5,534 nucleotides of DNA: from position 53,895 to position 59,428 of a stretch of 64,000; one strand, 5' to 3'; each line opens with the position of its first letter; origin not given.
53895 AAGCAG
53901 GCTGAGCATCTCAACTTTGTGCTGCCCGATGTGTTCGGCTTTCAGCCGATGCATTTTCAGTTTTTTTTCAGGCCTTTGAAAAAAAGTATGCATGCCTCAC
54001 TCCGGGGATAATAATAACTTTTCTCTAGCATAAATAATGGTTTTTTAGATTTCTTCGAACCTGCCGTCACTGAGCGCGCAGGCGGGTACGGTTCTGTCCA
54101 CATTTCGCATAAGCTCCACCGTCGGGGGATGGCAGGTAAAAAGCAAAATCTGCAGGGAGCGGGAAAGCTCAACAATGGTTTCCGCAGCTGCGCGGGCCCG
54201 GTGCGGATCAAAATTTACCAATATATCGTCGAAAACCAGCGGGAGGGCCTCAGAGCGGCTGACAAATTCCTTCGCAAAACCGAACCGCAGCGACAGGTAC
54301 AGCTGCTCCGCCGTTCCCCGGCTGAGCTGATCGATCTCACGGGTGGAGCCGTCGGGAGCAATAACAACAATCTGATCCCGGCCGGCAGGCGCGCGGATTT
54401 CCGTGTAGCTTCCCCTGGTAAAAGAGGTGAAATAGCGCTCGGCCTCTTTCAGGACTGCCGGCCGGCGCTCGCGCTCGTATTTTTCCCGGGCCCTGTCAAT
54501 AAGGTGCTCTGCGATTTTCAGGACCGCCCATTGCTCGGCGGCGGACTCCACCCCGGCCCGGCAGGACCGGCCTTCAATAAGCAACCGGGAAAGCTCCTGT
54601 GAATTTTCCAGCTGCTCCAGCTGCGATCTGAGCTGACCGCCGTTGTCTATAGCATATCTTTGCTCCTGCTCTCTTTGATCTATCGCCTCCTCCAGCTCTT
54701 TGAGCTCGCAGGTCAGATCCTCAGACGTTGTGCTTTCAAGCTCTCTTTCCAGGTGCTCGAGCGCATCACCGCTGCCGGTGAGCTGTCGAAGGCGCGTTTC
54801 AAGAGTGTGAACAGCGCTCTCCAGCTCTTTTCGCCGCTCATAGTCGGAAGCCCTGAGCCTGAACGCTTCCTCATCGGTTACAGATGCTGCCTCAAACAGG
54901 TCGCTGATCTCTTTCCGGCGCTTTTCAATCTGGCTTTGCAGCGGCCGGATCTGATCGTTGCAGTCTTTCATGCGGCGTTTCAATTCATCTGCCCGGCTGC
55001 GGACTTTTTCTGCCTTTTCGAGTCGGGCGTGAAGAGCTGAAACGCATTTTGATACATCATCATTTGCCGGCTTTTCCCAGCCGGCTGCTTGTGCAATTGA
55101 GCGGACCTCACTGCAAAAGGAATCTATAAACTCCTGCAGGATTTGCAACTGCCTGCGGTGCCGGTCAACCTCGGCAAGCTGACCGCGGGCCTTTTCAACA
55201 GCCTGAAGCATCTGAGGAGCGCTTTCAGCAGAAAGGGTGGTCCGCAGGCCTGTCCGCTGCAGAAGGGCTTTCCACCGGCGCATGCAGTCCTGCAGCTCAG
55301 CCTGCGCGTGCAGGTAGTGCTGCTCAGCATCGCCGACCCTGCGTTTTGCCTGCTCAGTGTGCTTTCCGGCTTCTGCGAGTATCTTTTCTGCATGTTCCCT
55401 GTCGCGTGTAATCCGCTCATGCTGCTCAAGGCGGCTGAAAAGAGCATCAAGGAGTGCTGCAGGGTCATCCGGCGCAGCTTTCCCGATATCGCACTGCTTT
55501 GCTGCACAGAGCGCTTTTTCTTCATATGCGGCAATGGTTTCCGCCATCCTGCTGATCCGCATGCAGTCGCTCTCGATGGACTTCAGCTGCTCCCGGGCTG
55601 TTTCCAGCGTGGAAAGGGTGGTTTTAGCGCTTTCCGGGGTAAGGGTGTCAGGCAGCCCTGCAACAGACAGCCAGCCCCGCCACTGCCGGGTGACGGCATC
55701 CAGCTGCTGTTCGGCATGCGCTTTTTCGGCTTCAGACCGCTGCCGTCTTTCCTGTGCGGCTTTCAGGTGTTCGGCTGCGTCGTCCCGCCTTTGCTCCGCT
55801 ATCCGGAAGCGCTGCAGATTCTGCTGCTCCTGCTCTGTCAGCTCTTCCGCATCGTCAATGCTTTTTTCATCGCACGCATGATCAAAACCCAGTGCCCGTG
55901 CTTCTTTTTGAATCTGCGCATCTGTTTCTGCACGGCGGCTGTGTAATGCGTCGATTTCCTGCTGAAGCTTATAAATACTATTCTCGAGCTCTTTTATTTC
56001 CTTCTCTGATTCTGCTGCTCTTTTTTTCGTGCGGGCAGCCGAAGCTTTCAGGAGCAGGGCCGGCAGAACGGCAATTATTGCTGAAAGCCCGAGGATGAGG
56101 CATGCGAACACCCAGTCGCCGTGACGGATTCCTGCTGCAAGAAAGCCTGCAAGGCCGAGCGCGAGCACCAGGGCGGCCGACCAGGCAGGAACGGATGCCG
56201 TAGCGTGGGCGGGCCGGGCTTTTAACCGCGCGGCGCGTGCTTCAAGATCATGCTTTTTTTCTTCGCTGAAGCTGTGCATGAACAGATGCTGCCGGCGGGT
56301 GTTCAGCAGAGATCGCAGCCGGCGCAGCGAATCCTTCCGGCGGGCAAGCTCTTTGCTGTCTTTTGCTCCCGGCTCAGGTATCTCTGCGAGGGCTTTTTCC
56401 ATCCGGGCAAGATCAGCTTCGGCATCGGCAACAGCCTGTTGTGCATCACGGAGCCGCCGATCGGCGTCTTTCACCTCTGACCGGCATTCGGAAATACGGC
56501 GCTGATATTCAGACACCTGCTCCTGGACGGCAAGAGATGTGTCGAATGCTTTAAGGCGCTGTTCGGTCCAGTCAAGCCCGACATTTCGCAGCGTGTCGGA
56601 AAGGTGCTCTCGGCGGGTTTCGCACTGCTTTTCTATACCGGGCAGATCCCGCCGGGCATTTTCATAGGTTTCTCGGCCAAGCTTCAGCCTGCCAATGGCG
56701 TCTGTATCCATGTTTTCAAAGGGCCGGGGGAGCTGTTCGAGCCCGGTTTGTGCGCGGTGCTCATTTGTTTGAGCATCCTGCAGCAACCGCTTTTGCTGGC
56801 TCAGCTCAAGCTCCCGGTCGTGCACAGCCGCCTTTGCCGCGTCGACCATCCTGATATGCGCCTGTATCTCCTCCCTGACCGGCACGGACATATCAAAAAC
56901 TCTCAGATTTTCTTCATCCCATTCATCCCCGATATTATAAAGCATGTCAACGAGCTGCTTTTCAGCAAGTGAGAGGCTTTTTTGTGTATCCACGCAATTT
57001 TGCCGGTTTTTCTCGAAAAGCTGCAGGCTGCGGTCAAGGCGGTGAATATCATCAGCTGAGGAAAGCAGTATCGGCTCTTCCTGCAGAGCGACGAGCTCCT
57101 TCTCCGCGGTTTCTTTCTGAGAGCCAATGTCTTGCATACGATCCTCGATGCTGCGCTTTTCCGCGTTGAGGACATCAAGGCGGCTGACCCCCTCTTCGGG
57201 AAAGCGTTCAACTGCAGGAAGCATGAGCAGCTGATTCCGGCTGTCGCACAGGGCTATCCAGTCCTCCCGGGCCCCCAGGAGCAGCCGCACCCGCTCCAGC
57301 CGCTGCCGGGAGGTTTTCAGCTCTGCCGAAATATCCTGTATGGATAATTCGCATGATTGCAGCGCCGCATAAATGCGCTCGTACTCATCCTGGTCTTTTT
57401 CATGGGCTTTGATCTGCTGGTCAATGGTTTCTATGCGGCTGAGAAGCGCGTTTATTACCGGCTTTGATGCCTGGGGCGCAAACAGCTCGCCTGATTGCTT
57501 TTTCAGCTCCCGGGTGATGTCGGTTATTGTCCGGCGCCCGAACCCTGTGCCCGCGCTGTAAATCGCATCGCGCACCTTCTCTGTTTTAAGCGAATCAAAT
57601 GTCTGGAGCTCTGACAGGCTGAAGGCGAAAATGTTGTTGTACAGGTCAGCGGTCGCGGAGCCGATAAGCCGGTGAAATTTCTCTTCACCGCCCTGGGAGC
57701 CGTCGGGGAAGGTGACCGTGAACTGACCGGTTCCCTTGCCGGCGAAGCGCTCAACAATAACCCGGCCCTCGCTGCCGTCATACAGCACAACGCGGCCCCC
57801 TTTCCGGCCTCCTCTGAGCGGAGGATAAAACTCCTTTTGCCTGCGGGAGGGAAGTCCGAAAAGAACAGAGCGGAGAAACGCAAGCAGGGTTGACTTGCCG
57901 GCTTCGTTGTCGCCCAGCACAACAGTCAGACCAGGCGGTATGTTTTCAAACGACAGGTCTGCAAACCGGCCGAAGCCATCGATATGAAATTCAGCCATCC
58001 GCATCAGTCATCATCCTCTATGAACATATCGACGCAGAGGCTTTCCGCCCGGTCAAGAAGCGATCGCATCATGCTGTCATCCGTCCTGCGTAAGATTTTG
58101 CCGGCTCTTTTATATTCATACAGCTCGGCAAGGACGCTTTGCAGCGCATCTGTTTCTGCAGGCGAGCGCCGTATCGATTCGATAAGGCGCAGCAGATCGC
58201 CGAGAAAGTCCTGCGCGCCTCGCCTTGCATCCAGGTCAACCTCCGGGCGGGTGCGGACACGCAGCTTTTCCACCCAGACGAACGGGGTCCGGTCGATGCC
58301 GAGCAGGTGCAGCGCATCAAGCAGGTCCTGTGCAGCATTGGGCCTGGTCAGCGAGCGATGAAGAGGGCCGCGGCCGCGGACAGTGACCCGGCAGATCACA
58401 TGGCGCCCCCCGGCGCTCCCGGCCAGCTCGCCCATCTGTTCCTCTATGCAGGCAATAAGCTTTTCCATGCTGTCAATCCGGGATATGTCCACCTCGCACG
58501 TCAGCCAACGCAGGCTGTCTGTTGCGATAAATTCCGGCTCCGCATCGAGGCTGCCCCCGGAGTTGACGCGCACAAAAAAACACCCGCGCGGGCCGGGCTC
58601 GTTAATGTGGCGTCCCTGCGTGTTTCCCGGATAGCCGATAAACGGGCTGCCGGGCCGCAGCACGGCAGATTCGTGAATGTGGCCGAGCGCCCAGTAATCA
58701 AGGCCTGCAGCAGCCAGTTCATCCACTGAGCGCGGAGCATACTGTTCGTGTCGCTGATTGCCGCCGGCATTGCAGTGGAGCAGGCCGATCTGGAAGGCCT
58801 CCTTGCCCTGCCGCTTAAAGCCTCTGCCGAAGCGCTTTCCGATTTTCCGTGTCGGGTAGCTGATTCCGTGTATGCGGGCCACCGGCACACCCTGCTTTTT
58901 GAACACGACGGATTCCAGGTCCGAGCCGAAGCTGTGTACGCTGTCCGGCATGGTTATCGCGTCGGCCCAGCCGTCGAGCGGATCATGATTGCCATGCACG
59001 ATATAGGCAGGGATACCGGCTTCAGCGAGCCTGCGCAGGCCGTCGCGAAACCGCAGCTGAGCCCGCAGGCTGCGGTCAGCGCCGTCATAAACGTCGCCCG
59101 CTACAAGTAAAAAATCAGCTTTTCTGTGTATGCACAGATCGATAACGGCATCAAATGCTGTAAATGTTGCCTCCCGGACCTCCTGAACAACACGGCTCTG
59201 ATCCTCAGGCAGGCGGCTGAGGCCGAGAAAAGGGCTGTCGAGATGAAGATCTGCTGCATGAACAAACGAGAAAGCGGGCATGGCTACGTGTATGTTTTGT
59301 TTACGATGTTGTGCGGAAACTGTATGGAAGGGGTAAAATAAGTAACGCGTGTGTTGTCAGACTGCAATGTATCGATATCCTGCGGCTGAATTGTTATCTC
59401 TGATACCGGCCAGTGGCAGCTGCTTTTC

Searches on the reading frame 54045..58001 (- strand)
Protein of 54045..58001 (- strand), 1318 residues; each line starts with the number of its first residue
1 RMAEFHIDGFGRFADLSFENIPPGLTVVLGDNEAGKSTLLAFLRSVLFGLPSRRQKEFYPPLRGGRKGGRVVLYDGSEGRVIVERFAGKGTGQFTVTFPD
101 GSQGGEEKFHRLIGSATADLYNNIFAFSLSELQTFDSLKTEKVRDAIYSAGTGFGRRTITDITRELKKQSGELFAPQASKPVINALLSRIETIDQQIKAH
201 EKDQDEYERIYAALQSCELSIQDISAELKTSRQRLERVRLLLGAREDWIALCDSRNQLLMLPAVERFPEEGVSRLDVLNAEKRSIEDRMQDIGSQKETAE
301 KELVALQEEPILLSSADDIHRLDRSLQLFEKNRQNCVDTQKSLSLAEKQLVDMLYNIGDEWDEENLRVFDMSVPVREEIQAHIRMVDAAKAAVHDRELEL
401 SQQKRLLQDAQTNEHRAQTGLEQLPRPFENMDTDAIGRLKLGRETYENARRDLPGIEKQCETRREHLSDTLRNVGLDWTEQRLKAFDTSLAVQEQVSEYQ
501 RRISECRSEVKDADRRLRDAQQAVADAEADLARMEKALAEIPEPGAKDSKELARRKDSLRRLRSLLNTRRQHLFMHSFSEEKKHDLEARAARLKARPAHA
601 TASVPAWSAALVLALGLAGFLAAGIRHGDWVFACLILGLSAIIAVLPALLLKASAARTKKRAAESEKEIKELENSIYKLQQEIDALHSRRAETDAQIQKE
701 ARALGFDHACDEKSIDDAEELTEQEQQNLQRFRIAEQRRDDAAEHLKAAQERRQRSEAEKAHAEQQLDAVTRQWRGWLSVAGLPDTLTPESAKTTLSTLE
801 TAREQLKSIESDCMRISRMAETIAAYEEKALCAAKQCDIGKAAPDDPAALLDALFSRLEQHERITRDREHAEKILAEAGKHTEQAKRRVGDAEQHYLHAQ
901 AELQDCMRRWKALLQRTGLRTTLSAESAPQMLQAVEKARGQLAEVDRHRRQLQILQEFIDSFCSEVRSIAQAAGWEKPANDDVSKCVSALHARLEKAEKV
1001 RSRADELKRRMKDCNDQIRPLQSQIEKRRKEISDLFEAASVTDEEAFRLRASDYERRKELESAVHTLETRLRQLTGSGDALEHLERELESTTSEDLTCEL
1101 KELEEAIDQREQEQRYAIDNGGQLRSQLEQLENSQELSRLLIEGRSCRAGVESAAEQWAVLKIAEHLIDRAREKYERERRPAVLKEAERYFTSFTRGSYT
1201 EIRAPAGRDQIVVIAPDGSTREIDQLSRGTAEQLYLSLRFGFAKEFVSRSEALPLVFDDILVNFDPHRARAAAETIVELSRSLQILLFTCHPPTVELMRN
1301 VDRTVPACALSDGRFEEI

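Call 7: search_protein_families(library=pfam, proteins=[window:54045-58001:-], max_evalue=0.001)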
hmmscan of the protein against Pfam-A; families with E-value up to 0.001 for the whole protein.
window:54045-58001:- (1318 aa): 4 families
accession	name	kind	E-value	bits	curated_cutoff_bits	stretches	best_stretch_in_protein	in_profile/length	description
PF13514.12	AAA_27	-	3.7e-20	72.8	22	1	1-204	2-203/206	AAA domain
PF13476.12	AAA_23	-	7e-12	46.8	27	1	6-236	3-194/201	AAA domain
PF02463.25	SMC_N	-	2.4e-07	30.8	40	1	999-1303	91-210/220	RecF/RecN/SMC N terminal domain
PF15905.10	HMMR_N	-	0.00011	22.2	30.1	1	986-1114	200-324/330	Hyaluronan mediated motility receptor N-terminal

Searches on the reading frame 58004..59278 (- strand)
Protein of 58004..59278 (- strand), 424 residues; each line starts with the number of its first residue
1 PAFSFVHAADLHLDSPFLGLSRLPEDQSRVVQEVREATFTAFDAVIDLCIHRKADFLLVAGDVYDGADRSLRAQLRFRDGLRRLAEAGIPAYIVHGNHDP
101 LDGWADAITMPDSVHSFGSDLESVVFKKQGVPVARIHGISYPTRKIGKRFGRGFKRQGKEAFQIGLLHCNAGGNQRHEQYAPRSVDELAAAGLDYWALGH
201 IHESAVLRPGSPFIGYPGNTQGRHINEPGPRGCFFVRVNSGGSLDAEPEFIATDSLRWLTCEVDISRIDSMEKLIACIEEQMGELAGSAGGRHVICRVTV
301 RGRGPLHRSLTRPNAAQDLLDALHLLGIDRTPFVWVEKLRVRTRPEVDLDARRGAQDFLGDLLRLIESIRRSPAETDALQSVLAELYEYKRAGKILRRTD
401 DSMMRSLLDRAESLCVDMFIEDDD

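Call 7: search_protein_families(library=pfam, proteins=[window:58004-59278:-], max_evalue=0.001)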
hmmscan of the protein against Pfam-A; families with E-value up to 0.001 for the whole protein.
window:58004-59278:- (424 aa): 2 families
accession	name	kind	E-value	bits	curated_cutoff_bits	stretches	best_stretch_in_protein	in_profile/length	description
PF00149.33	Metallophos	-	4.1e-13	50.6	21.5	1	4-203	2-190/191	Calcineurin-like phosphoesterase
PF12850.12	Metallophos_2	-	1.9e-05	25.2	27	1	50-225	24-140/154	Calcineurin-like phosphoesterase superfamily domain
